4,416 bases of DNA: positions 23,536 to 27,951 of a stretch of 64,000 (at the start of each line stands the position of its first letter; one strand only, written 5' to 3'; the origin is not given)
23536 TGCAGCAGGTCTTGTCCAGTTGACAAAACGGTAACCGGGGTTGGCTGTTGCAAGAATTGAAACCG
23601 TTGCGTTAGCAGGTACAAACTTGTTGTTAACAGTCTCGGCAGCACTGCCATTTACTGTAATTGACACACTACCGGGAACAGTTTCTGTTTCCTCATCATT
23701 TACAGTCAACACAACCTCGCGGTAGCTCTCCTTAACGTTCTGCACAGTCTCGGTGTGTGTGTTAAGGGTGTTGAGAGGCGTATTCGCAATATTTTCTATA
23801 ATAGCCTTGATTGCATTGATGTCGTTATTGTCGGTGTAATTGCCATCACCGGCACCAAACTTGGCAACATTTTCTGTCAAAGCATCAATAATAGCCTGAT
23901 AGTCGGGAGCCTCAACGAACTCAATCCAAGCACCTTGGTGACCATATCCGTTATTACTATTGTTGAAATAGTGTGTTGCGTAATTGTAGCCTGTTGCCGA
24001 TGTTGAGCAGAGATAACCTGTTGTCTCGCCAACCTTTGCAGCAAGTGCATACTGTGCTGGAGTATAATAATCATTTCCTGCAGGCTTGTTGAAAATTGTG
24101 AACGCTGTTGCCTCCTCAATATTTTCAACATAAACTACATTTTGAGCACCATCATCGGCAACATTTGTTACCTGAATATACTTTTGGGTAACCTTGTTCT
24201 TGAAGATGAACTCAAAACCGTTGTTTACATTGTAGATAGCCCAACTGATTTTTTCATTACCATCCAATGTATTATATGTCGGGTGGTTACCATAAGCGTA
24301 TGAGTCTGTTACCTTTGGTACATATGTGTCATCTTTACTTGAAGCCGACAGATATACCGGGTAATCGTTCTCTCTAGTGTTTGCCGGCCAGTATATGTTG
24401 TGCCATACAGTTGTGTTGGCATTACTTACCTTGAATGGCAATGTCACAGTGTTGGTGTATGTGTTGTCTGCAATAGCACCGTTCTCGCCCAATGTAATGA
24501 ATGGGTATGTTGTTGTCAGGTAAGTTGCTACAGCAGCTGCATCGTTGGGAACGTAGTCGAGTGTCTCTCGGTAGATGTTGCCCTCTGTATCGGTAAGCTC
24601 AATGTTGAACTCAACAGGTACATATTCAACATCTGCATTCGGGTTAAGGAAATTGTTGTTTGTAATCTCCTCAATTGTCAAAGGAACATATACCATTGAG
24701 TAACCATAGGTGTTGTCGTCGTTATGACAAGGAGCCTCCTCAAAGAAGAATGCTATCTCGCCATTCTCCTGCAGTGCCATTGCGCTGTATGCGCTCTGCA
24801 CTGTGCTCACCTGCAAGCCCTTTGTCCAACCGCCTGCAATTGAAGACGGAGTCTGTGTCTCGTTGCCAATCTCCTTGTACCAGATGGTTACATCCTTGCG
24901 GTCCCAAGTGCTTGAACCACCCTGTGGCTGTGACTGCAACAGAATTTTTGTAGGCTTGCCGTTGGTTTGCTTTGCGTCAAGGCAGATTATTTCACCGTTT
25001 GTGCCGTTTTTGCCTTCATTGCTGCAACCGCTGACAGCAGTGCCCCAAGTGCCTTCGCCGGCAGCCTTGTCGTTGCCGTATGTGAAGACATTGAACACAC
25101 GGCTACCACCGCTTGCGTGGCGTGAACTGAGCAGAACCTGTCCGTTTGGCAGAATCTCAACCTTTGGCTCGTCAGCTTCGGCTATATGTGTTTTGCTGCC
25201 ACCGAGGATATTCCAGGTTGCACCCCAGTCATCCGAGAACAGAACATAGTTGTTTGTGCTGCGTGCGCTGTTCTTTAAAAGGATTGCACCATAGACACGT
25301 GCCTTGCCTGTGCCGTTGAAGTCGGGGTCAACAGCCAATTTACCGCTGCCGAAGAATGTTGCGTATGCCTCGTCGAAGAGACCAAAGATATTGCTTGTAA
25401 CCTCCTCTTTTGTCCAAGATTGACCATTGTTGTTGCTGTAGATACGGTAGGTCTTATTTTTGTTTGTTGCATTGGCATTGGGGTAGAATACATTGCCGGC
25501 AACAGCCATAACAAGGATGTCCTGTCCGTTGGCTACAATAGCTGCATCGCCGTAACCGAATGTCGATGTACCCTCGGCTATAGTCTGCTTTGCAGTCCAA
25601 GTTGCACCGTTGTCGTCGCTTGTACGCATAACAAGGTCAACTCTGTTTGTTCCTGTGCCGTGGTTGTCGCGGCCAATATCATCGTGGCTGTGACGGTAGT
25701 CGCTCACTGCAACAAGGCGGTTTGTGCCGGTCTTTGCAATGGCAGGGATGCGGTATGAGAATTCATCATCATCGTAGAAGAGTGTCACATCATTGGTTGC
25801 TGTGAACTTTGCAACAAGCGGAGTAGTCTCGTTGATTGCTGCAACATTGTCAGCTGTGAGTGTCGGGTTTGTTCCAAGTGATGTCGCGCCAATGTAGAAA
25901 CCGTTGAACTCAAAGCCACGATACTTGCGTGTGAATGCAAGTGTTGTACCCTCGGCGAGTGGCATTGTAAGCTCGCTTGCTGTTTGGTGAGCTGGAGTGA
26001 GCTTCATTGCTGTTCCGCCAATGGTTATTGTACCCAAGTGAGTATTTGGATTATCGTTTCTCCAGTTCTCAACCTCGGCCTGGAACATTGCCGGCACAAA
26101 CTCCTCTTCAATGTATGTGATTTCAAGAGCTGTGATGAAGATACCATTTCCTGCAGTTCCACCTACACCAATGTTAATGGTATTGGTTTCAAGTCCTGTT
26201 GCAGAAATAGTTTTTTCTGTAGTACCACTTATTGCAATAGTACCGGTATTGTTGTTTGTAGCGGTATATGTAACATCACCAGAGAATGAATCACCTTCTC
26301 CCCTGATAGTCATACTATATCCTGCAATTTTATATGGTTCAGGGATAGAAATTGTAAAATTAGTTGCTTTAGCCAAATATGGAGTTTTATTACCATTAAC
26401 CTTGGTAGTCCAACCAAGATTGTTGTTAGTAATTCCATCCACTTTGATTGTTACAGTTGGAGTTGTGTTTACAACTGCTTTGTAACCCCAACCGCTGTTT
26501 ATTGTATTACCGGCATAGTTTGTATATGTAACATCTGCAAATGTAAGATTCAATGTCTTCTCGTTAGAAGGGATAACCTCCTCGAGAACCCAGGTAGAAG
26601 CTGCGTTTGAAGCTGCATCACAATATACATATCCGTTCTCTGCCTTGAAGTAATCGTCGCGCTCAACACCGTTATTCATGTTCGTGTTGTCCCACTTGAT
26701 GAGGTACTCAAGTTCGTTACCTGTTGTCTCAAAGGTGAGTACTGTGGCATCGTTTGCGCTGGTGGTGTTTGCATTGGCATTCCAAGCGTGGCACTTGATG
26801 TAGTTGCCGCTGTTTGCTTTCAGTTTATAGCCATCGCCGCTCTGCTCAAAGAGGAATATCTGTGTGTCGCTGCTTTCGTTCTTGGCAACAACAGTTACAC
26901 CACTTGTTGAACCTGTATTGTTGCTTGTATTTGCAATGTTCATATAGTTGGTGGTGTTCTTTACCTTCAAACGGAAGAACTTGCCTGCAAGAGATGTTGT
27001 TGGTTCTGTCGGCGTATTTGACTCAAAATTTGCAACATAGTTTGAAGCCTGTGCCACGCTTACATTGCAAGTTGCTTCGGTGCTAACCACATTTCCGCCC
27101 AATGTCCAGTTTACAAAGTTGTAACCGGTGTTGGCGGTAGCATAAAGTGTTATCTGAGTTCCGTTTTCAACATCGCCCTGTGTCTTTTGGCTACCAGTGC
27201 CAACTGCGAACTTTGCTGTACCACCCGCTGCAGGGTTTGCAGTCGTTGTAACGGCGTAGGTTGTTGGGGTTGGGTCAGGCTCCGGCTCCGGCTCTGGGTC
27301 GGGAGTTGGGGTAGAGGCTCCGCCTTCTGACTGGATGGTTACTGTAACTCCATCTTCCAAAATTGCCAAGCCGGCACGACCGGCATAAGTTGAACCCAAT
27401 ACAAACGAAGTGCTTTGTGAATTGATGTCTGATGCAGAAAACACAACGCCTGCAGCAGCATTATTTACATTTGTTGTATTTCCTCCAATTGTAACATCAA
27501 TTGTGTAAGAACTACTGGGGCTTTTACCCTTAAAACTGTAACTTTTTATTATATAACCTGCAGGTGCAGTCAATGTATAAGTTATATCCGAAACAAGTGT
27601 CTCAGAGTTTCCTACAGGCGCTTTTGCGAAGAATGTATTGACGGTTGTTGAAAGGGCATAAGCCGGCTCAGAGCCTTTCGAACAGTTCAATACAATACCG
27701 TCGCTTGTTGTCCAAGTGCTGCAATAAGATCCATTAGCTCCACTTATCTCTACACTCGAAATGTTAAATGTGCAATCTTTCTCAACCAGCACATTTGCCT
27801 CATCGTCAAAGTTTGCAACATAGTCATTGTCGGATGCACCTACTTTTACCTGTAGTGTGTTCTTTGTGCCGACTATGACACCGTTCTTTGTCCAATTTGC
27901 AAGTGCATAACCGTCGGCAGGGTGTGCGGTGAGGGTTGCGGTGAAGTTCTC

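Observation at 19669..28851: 3060-aa T9SS cargo that fuses a C10 cysteine protease to a GH33 sialidase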

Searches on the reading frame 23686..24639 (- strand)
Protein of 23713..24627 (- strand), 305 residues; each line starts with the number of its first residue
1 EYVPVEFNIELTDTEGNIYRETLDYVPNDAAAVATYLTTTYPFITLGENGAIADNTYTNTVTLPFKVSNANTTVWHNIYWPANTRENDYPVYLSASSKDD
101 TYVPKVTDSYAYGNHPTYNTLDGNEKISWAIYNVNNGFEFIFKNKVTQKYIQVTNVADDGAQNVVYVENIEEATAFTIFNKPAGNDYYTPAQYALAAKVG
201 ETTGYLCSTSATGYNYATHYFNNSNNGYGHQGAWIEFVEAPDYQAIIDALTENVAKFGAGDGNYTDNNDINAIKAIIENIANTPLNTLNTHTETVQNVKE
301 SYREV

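Call 8: search_protein_families(library=pfam, proteins=[window:23713-24627:-], max_evalue=10)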
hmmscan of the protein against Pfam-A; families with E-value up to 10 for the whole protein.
seq(305 aa): 0 families

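Call 38: search_solved_structures(query=A3, max_evalue=10, show_alignments=1)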
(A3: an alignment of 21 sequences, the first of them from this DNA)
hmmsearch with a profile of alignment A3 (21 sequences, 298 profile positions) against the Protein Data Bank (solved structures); distinct sequences matched with E-value up to 10: 2.
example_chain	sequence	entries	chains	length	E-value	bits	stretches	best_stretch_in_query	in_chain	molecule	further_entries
3mq4_A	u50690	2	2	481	0.72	12.3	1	70-146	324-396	Metabotropic glutamate receptor 7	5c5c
2e4z_A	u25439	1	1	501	0.8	12.1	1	70-146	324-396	Metabotropic glutamate receptor 7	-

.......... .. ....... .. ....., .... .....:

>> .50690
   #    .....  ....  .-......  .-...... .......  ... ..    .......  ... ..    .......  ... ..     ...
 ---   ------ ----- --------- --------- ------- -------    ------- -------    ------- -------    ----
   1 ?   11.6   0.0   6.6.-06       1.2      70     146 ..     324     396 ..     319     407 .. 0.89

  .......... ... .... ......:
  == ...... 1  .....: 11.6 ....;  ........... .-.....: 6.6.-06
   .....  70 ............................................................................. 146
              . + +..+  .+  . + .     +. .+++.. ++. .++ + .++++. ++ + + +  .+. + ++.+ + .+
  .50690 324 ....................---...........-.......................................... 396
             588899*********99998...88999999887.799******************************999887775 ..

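Call 45: predict_structure(alignment_id=A3)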
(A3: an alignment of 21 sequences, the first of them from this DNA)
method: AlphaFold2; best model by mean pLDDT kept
length: 318 residues; sequences in the alignment: 21
mean_pLDDT: 85.5   pTM: 0.83
mean pLDDT of the five models: 85.5, 85.3, 85.1, 83.4, 80.1
residues with pLDDT >= 90: 181; 70-90: 84; 50-70: 51; < 50: 2
segments of 3 or more residues with pLDDT < 50: none
pLDDT, mean of each block of 10 residues (from residue 1): 64 94 93 94 94 92 96 89 74 80 92 83 93 96 97 96 90 97 73 72 91 68 75 69 93 91 86 89 86 92 77 57
secondary structure, 60 per line:
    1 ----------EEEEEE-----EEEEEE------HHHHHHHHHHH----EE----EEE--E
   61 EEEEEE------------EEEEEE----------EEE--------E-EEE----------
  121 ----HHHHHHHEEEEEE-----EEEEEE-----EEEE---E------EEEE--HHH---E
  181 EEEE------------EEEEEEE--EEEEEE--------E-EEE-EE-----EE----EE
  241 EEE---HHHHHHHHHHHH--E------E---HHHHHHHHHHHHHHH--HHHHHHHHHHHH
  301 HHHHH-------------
elements in order: E11-16 E22-27 H34-44 E55-57 E60-66 E79-84 E95-97 E108-110 H125-131 E132-137 E143-148 E154-157 E168-171 E180-184 E197-203 E206-211 E222-224 E239-243 H247-258 H272-286 H289-305

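Call 50: fold_search(model_id=the predicted structure, library=pdb)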
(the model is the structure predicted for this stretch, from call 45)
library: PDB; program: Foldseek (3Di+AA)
matches with E <= 10: 985; with E <= 0.001: 21
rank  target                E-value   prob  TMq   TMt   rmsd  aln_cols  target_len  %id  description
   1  7kcg                  1.5e-04  1.00  0.29  0.57   6.7       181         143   14  Salivary protein from Culex quiquefasciatus that belongs to the Cysteine and Tryptophan-Rich (CWRC) family (released 2021-06-02)
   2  3fjc_A                4.0e-04  1.00  0.32  0.63   5.0       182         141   13  Crystal structure of L44W mutant of Human acidic fibroblast growth factor (released 2009-10-06)
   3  3uj4_B                4.0e-04  0.96  0.27  0.19  16.0       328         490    9  Crystal structure of the apo-inositol 1,4,5-trisphosphate receptor (released 2012-02-15)
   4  3ila_A                5.0e-04  1.00  0.35  0.62   6.0       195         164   10  Crystal structure of rabbit ryanodine receptor 1 N-terminal domain (9-205) (released 2009-11-17)
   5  5xg5                  5.0e-04  1.00  0.32  0.61   4.8       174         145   13  Crystal structure of Mitsuba-1 with bound NAcGal (released 2017-07-12)
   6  3im6                  5.7e-04  1.00  0.35  0.60   5.9       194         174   10  Crystal structure of mouse Ryanodine Receptor 2 mutant V186M (released 2009-11-17)
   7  4qks                  5.7e-04  1.00  0.28  0.62   5.5       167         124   13  Crystal Structure of 6xTrp/PV2: de novo designed beta-trefoil architecture with symmetric primary structure (L22W/L44W/L (released 2015-01-14)
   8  7znx_A                7.1e-04  1.00  0.32  0.67   4.7       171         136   15  Crystal structure of cocaprin 1, inhibitor of cysteine and aspartic proteases from Coprinopsis cinerea (released 2022-06-01)
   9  4l4i                  7.1e-04  0.99  0.34  0.25  14.6       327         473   12  Crystal structure of mouse Ryanodine Receptor isoform 2 (RyR2) 1-547 disease mutant R420Q (released 2013-07-24)
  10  7lhe_A                7.1e-04  0.98  0.28  0.06  14.1       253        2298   12  Structure of full-length IP3R1 channel reconstituted into lipid nanodisc in the apo-state (released 2021-06-02)
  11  7kc8_D                7.5e-04  1.00  0.31  0.62   5.3       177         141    8  Salivary protein from Culex quinquefasciatus that belongs to the Cysteins and Tryptophan-Rich (CWRC) family (released 2021-06-02)
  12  3ila_C                8.0e-04  1.00  0.33  0.60   6.2       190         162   10  Crystal structure of rabbit ryanodine receptor 1 N-terminal domain (9-205) (released 2009-11-17)
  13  3fgm_A                8.0e-04  1.00  0.31  0.61   6.2       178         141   13  Crystal structure of L44F/C83T/C117V/F132W mutant of Human acidic fibroblast growth factor (released 2009-10-06)
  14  8ear_A                8.0e-04  0.99  0.33  0.06  14.0       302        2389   12  Structure of the full-length IP3R1 channel determined in the presence of Calcium/IP3/ATP (released 2022-11-23)
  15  4g9m_B                8.4e-04  1.00  0.34  0.69   4.7       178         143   13  Crystal structure of the Rhizoctonia solani agglutinin (released 2013-06-05)
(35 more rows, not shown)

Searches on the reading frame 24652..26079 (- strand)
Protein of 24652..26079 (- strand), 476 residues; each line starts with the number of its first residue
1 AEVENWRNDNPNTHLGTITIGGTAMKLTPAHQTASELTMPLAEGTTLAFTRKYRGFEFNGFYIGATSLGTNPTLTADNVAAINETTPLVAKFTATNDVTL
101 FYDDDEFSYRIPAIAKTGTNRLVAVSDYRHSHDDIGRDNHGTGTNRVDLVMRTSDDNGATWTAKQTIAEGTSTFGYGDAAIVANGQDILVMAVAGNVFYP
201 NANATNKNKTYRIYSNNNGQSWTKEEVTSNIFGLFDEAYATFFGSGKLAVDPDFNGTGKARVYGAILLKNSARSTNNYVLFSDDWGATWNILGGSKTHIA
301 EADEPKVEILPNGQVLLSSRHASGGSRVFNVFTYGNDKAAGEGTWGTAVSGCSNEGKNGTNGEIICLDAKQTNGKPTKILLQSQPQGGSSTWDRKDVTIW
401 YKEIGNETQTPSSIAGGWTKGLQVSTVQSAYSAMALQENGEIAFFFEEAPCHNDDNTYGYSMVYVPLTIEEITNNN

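Call 88: search_protein_representatives(protein=window:24652-26079:-)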
Query: 476 residues. Proteins with E-value up to 0.001 (for the whole library): 1458; up to 1e-10: 779; up to 1e-30: 507. The best 150 are listed.
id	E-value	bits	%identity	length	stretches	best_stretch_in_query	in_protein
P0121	3.8e-288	972.2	91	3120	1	1-474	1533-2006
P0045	9.2e-226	766.5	79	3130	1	1-476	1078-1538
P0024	1.6e-216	736.0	73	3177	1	1-474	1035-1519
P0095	5.6e-215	730.9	73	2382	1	1-476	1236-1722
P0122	1.8e-213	726.0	72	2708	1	1-476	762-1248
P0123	3.1e-209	712.0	70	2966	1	1-476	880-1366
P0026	1.5e-207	706.5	70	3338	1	1-476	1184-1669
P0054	2.4e-205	699.2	69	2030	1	1-474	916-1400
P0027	3.2e-191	652.7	68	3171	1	2-476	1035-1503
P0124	1.2e-175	601.3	63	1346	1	1-476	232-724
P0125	4.7e-175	599.3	61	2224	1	1-476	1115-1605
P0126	3.0e-172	590.1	62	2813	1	1-476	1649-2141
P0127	3.5e-172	589.9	61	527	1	2-474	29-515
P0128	4.1e-172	589.6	61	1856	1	2-474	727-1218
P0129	2.7e-170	583.6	60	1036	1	1-476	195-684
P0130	1.1e-166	571.7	59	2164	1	1-476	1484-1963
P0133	8.9e-164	562.1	59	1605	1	2-476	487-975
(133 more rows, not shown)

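Call 89: search_protein_families(library=pfam, proteins=[P0124, P0126, P0128, P0130, P0133], max_evalue=0.0001)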
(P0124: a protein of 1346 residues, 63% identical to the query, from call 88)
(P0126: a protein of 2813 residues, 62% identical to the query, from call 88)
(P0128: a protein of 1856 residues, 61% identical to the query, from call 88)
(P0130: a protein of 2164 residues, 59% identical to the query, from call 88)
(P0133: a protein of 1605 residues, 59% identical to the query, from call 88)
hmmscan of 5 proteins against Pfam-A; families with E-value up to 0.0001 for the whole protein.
P0124 (1346 aa): 1 family
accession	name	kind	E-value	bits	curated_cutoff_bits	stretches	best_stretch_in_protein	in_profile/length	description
PF13088.12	BNR_2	-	1.1e-05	25.4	31.4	0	375-411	226-262/277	BNR repeat-like domain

P0126 (2813 aa): 12 families
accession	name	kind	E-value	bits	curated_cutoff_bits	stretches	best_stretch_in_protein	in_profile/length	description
PF00728.28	Glyco_hydro_20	-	1.2e-37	130.6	22.3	1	156-260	1-111/348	Glycosyl hydrolase family 20, catalytic domain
PF13583.11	Reprolysin_4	-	2.5e-22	80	22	1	2165-2315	1-158/203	Metallo-peptidase family M12B Reprolysin-like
PF02838.20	Glyco_hydro_20b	-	3.3e-12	47.7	26.1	1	27-153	4-124/124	Glycosyl hydrolase family 20, domain 2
PF13688.12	Reprolysin_5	-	5.6e-11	43.5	27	1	2167-2312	3-161/196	Metallo-peptidase family M12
PF00754.31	F5_F8_type_C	-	2.2e-10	41.2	28.2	1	1171-1278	16-119/127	F5/8 type C domain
PF13574.12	Reprolysin_2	-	2e-09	38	27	1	2227-2313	45-146/195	Metallo-peptidase family M12B Reprolysin-like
PF13582.12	Reprolysin_3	-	3.7e-09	37.6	22.4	1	2244-2309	52-123/123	Metallo-peptidase family M12B Reprolysin-like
PF22633.2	F5_F8_type_C_2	-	1.9e-07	32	27.8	1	1173-1251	3-76/91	NedA-like, galactose-binding domain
PF13088.12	BNR_2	-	1.7e-06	28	31.4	1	1799-2107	17-275/277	BNR repeat-like domain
PF14845.11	Glycohydro_20b2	-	2.2e-06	28.9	27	1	94-135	90-130/130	beta-acetyl hexosaminidase like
PF02012.26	BNR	-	2.3e-06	27.2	27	0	1804-1813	2-11/12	BNR/Asp-box repeat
PF14200.12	RicinB_lectin_2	-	2.5e-06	28.5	25.6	0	1508-1552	35-81/89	Ricin-type beta-trefoil lectin domain-like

P0128 (1856 aa): 2 families
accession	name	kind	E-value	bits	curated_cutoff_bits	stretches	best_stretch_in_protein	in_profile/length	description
PF13088.12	BNR_2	-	2e-08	34.4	31.4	1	876-1071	18-188/277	BNR repeat-like domain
PF02012.26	BNR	-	2.4e-06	27.1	27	0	882-891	2-11/12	BNR/Asp-box repeat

P0130 (2164 aa): 7 families
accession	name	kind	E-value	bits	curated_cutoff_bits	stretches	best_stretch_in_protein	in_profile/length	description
PF00728.28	Glyco_hydro_20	-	3e-39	135.8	22.3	1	154-258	1-111/348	Glycosyl hydrolase family 20, catalytic domain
PF02838.20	Glyco_hydro_20b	-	3.5e-14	54.1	26.1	1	27-151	4-124/124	Glycosyl hydrolase family 20, domain 2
PF00754.31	F5_F8_type_C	-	7.9e-12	45.9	28.2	1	1167-1289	4-120/127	F5/8 type C domain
PF22633.2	F5_F8_type_C_2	-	6.2e-09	36.8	27.8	1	1179-1253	1-71/91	NedA-like, galactose-binding domain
PF13088.12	BNR_2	-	9.8e-09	35.4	31.4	1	1624-1929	11-275/277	BNR repeat-like domain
PF14845.11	Glycohydro_20b2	-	7.9e-07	30.3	27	1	95-133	91-130/130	beta-acetyl hexosaminidase like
PF02012.26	BNR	-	6.1e-05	22.9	27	0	1635-1644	2-11/12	BNR/Asp-box repeat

P0133 (1605 aa): 2 families
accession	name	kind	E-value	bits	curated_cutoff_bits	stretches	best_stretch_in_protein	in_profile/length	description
PF13088.12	BNR_2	-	1.6e-09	38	31.4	1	636-941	17-275/277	BNR repeat-like domain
PF02012.26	BNR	-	2.2e-05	24.2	27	0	641-650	2-11/12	BNR/Asp-box repeat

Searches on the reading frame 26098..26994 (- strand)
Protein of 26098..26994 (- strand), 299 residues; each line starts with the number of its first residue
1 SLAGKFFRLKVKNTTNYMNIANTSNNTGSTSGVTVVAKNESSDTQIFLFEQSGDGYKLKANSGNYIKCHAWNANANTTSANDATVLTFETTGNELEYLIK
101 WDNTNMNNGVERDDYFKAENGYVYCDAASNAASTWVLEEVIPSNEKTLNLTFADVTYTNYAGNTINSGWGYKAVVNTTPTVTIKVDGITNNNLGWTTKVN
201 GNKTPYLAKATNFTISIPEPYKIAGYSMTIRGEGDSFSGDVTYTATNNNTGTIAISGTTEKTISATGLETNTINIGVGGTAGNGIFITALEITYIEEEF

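Call 8: search_protein_families(library=pfam, proteins=[window:26098-26994:-], max_evalue=10)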
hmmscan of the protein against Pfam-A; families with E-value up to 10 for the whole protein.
seq(299 aa): 2 families
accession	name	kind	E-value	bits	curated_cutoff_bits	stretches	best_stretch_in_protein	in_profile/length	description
PF06268.19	Fascin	-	0.0013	19.3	23.1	1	27-90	6-70/108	Fascin domain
PF22693.1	MACPF_1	-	0.21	11.7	27.5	1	140-214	25-96/265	Fungal MACPF-like domain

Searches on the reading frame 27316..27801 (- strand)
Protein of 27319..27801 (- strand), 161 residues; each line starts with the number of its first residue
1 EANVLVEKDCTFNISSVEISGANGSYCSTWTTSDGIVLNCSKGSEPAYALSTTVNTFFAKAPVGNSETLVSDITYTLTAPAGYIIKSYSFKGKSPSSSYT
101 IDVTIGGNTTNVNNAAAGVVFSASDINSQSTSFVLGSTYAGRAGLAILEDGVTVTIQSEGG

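Call 8: search_protein_families(library=pfam, proteins=[window:27319-27801:-], max_evalue=10)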
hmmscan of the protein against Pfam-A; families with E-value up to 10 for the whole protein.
seq(161 aa): 0 families

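Call 93: search_solved_structures(query=A7, max_evalue=10)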
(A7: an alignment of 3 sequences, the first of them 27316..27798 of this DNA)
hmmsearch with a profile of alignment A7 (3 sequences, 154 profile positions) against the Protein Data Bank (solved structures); distinct sequences matched with E-value up to 10: 3.
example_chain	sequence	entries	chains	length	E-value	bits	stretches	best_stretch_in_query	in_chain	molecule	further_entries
3dem_A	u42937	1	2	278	0.075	16.2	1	47-96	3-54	Complement factor MASP-3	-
9go6_A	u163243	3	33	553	0.1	15.8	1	101-146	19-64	Flagellar hook-associated protein 1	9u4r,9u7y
4aqb_A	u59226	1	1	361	0.11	15.7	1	48-96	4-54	MANNAN-BINDING LECTIN SERINE PROTEASE 1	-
